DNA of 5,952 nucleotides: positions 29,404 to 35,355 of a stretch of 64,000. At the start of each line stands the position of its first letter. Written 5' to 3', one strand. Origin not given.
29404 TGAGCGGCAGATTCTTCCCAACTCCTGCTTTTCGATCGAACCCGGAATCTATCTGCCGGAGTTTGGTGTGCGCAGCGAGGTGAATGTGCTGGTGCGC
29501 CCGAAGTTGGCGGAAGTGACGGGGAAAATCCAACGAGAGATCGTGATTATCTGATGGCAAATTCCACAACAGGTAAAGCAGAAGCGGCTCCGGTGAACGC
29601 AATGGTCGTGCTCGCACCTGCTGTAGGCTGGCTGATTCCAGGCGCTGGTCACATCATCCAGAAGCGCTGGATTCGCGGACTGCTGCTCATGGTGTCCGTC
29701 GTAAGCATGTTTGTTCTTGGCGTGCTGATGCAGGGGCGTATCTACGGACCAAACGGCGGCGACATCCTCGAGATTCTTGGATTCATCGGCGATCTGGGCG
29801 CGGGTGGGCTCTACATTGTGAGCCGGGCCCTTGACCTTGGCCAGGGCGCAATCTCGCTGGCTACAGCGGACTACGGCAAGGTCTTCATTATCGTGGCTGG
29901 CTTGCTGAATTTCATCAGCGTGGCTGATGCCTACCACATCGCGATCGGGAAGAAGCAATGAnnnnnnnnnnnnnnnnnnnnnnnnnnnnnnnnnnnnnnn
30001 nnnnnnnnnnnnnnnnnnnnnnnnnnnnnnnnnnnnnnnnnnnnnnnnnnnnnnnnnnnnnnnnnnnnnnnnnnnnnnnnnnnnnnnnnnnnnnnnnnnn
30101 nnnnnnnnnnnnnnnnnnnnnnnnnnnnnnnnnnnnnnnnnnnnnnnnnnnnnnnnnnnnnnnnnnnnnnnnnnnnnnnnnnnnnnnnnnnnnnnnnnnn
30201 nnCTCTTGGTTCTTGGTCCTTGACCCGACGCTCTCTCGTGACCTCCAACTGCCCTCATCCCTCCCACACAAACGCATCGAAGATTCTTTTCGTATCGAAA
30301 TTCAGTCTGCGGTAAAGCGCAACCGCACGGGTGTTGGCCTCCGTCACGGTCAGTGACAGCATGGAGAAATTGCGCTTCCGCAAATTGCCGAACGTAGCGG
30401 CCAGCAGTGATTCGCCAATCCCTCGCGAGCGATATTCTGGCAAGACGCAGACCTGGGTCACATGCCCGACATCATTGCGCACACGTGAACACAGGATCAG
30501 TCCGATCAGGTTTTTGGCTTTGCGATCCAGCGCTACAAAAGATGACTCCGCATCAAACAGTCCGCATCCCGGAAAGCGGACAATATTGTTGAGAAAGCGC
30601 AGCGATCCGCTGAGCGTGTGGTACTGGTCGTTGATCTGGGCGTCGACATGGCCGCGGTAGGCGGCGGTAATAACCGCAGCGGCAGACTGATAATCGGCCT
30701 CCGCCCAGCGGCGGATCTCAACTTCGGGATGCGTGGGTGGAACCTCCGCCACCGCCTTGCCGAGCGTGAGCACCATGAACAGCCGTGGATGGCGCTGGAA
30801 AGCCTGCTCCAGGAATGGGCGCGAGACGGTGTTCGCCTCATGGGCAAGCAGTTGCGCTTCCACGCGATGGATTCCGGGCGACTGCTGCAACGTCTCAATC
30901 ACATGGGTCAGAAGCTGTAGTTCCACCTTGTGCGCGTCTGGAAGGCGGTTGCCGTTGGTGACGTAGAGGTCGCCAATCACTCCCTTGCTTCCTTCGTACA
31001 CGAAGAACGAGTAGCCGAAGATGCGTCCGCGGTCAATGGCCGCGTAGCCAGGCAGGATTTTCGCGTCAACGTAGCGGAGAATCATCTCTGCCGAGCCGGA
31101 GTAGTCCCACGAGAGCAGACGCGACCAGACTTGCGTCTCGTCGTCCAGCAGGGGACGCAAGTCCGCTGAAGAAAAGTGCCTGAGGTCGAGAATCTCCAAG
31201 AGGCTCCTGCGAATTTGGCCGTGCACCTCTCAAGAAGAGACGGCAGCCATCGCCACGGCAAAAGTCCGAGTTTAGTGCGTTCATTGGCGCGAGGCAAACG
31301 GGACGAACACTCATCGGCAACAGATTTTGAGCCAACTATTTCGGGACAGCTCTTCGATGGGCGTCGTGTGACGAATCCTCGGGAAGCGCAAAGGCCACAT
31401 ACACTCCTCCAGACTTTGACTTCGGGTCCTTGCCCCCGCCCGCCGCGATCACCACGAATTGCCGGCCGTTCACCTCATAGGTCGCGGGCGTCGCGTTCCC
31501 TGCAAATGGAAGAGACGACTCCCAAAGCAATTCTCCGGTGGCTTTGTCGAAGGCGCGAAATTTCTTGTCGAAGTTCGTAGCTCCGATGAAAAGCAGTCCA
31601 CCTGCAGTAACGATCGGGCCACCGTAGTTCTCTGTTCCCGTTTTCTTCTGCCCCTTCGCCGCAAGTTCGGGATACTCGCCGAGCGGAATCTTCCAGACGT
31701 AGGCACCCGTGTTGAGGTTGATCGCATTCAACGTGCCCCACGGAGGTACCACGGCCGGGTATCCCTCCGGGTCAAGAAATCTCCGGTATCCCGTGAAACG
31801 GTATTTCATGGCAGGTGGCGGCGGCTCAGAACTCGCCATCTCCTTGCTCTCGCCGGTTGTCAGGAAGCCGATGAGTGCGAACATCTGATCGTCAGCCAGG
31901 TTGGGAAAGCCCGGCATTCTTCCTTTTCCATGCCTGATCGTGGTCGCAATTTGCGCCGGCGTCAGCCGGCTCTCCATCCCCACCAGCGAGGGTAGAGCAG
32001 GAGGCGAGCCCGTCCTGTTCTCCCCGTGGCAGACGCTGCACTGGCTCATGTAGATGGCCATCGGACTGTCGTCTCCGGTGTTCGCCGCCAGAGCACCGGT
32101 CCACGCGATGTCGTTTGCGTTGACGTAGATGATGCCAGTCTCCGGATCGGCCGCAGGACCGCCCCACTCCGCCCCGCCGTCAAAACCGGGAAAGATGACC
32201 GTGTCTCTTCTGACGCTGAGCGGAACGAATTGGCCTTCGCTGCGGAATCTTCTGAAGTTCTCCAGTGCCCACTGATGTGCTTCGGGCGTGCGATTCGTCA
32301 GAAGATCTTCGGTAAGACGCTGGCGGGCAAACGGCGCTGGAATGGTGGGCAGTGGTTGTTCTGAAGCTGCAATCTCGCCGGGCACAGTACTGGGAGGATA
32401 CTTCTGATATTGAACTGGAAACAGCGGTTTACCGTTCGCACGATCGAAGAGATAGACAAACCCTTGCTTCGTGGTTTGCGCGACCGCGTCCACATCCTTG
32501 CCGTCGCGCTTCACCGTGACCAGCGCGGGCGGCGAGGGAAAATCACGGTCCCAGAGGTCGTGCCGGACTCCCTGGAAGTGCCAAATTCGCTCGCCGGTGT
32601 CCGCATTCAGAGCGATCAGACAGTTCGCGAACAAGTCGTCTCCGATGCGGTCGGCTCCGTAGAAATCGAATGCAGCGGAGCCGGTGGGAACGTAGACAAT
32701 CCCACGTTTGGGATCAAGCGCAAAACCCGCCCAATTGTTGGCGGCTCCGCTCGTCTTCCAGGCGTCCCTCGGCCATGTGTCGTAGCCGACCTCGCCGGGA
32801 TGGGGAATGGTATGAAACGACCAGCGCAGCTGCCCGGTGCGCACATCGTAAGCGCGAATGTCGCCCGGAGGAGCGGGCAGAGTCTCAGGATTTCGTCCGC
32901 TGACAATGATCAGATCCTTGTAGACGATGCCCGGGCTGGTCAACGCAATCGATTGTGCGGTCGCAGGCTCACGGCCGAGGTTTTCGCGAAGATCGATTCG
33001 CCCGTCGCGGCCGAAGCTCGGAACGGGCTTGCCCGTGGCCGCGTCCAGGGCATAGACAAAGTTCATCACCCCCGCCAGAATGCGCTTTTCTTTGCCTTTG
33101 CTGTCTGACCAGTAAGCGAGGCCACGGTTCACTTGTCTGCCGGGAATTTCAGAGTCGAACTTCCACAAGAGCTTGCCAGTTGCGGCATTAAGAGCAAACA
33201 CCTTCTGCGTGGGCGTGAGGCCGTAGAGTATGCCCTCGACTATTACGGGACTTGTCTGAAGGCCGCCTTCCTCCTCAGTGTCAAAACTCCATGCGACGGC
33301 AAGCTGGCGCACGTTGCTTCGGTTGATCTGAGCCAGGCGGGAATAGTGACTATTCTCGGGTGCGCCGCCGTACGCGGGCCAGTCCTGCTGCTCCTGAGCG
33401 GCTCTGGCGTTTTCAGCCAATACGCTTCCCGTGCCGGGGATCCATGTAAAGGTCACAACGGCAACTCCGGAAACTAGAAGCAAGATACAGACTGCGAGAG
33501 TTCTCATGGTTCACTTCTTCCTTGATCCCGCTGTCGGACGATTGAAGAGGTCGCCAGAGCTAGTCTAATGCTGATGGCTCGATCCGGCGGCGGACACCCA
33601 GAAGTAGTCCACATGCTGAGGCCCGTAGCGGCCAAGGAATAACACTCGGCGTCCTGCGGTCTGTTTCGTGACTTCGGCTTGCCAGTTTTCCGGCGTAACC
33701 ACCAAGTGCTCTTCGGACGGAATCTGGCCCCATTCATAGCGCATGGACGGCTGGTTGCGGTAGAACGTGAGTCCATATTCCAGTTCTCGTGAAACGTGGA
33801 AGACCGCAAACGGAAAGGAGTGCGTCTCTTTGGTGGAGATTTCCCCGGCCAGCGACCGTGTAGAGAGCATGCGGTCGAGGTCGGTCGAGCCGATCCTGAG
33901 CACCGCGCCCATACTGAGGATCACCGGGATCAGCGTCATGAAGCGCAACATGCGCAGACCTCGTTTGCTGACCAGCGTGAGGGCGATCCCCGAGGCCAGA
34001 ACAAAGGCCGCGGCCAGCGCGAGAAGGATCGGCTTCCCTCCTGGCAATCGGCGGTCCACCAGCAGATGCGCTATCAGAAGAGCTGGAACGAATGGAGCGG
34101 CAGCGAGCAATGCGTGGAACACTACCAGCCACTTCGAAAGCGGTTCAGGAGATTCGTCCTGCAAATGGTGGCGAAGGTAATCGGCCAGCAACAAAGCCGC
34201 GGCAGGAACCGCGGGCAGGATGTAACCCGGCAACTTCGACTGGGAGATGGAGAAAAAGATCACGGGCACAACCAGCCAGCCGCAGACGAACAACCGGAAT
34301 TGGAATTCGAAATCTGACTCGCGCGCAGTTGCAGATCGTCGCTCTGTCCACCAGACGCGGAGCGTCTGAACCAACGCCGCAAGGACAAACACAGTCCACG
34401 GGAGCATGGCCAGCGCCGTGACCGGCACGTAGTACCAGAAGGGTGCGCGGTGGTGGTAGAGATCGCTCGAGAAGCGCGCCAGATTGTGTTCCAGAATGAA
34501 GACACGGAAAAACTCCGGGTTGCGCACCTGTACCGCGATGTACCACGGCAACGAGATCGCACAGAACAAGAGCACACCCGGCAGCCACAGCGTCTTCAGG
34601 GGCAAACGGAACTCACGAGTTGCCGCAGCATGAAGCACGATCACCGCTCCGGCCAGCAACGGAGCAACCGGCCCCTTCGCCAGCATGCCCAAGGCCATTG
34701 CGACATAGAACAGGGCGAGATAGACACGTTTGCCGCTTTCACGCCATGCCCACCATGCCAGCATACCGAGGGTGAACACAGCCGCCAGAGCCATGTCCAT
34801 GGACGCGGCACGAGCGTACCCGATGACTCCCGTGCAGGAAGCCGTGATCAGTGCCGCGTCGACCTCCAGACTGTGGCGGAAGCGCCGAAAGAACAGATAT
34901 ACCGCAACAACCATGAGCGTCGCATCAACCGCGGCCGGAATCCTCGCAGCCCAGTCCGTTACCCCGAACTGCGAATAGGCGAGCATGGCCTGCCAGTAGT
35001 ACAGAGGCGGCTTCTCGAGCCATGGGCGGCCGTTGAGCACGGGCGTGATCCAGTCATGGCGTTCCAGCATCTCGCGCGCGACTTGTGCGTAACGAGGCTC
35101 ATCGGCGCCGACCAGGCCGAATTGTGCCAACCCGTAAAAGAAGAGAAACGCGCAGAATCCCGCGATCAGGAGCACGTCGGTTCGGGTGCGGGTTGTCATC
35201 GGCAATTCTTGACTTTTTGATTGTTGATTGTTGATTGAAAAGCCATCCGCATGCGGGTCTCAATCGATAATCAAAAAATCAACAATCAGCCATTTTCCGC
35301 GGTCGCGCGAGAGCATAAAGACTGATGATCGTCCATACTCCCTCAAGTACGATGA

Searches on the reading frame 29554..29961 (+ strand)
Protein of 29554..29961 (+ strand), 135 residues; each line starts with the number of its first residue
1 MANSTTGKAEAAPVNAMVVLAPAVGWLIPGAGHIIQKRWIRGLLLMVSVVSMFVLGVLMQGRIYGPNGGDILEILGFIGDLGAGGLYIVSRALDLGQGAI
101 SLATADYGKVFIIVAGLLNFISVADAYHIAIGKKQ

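Call 74: search_protein_families(library=pfam, proteins=[window:29554-29961:+], max_evalue=0.00001)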
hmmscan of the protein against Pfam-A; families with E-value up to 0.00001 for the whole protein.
window:29554-29961:+ (135 aa): 1 family
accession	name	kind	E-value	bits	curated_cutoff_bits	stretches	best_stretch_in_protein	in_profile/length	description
PF20382.3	DUF6677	-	5e-40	137.1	24.3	1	22-135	3-116/116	Family of unknown function (DUF6677)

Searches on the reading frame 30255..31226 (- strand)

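Call 75: search_protein_families(library=pfam, proteins=[window:30255-31226:-], max_evalue=0.00001)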
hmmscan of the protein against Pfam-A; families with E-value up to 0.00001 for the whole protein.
window:30255-31226:- (323 aa): 5 families
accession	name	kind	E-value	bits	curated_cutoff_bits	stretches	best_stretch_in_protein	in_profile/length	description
PF00583.31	Acetyltransf_1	-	2.4e-17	63.7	20.7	1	225-310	31-116/116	Acetyltransferase (GNAT) family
PF13508.13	Acetyltransf_7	-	4.1e-11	43.6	27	1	228-310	4-82/84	Acetyltransferase (GNAT) domain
PF13673.13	Acetyltransf_10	-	5.1e-10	39.9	23.6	1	228-311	30-108/128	Acetyltransferase (GNAT) domain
PF08445.16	FR47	-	2.1e-09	37.7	22.1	1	247-312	15-79/86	FR47-like protein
PF13527.13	Acetyltransf_9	-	3e-07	30.9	25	1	252-311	71-125/127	Acetyltransferase (GNAT) domain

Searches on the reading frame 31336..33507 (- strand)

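Call 75: search_protein_families(library=pfam, proteins=[window:31336-33507:-], max_evalue=0.00001)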
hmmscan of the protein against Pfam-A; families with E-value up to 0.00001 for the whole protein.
window:31336-33507:- (723 aa): 3 families
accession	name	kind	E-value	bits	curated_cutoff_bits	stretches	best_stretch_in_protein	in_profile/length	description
PF01011.28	PQQ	-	9.8e-187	622.7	26.7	2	43-477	1-448/595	Glucose/ethanol/alcohol dehydrogenase, beta-propeller domain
PF13360.13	PQQ_2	-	8.4e-19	68.6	27.6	1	70-230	14-143/233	Outer membrane protein assembly factor BamB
PF13442.11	Cytochrome_CBB3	-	8.3e-12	45.7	27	1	481-549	5-68/68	Cytochrome C oxidase, cbb3-type, subunit III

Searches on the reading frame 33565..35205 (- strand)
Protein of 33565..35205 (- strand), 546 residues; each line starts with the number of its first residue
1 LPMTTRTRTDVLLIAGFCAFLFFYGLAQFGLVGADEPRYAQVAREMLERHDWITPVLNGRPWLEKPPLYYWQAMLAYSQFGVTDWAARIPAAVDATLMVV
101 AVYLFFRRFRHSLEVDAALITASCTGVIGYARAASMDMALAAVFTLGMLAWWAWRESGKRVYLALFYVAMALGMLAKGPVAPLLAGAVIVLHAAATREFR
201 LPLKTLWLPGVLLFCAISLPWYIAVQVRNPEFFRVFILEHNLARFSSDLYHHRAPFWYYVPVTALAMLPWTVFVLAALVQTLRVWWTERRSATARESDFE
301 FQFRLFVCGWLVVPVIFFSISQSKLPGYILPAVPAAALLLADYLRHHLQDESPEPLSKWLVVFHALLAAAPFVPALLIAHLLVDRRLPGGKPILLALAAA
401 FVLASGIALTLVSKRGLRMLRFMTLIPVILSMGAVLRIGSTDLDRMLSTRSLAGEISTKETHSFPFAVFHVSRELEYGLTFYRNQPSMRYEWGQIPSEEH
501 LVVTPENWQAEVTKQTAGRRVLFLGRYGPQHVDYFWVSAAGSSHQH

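Call 74: search_protein_families(library=pfam, proteins=[window:33565-35205:-], max_evalue=0.00001)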
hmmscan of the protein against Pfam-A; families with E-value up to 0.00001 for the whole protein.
window:33565-35205:- (546 aa): 1 family
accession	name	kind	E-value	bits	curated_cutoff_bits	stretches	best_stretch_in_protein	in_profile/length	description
PF13231.12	PMT_2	-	3e-12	47.5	26.1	1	65-221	2-157/160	Dolichyl-phosphate-mannose-protein mannosyltransferase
